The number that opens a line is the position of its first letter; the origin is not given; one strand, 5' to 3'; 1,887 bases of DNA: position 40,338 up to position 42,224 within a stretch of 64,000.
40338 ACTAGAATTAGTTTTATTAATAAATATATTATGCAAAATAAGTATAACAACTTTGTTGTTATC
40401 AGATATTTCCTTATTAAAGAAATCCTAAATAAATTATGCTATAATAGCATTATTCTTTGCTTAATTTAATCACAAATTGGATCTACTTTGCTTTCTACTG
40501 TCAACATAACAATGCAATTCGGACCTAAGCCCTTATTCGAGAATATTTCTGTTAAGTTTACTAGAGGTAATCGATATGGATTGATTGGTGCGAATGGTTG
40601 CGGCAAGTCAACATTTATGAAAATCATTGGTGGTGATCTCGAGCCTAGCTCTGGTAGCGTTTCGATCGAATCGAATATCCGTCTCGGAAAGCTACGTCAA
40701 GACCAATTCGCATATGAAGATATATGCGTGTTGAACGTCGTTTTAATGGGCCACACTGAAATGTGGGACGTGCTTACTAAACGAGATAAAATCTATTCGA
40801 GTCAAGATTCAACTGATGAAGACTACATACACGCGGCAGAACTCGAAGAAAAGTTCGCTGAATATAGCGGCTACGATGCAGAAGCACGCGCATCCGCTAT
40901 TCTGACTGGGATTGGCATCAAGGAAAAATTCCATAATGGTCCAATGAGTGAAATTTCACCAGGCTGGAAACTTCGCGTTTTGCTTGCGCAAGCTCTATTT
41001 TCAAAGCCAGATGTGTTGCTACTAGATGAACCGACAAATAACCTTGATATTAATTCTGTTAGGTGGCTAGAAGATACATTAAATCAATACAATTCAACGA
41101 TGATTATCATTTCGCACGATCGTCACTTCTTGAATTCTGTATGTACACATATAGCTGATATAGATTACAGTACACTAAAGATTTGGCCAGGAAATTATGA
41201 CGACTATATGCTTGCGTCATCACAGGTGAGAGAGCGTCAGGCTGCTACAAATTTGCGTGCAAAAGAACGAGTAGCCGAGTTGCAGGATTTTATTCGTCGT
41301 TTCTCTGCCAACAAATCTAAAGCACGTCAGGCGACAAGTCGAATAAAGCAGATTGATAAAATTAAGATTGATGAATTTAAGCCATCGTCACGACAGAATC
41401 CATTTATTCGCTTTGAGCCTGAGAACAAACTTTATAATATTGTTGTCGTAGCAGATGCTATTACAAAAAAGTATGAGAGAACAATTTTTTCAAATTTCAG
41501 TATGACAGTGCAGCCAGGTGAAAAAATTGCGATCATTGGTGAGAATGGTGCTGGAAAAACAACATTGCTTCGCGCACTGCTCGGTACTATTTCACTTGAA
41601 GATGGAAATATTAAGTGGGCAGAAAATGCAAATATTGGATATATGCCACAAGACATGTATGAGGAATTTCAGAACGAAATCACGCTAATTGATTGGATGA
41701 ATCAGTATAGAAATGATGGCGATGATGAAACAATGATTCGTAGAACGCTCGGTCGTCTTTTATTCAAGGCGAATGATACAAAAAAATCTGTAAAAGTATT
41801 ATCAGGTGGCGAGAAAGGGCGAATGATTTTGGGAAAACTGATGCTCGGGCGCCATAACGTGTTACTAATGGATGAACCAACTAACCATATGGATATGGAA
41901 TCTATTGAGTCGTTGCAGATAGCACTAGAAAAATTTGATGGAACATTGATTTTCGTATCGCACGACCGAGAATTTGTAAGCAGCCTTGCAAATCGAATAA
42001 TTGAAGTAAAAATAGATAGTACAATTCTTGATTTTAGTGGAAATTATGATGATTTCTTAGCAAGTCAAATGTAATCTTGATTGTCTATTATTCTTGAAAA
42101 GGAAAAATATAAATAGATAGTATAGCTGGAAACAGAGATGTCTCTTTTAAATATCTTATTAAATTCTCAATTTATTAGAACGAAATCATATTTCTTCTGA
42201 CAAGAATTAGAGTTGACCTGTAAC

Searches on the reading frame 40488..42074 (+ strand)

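Call 102: search_protein_families(library=pfam, max_evalue=0.0001, proteins=[window:40488-42074:+])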
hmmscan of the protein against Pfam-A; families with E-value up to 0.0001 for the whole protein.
window:40488-42074:+ (528 aa): 10 families
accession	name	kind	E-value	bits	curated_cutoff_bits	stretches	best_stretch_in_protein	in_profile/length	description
PF00005.33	ABC_tran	-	4e-50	170.4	25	2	335-466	2-137/137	ABC transporter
PF12848.13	ABC_tran_Xtn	-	3.5e-21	75.5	25.9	1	224-309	2-85/85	ABC transporter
PF13304.12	AAA_21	-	2.8e-15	57.6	27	0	348-365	3-20/304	AAA domain, putative AbiEii toxin, Type IV TA system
PF02463.25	SMC_N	-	6.6e-10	39.2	40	0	346-497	26-202/220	RecF/RecN/SMC N terminal domain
PF13555.12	AAA_29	-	5e-08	33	27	0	334-364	12-42/61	P-loop containing region of AAA domain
PF13401.12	AAA_22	-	9.9e-07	29.6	27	0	347-490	8-121/130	AAA domain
PF03193.22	RsgA_GTPase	-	1.6e-05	25.2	30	0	343-376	106-138/174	RsgA GTPase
PF13175.12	AAA_15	-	2.4e-05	24.6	32.1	0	335-364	15-43/374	AAA ATPase domain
PF00910.28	RNA_helicase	-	3.6e-05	24.6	21.5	0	32-54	3-25/105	RNA helicase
PF02367.23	TsaE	-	9.4e-05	22.8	26.6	0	335-371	12-48/128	Threonylcarbamoyl adenosine biosynthesis protein TsaE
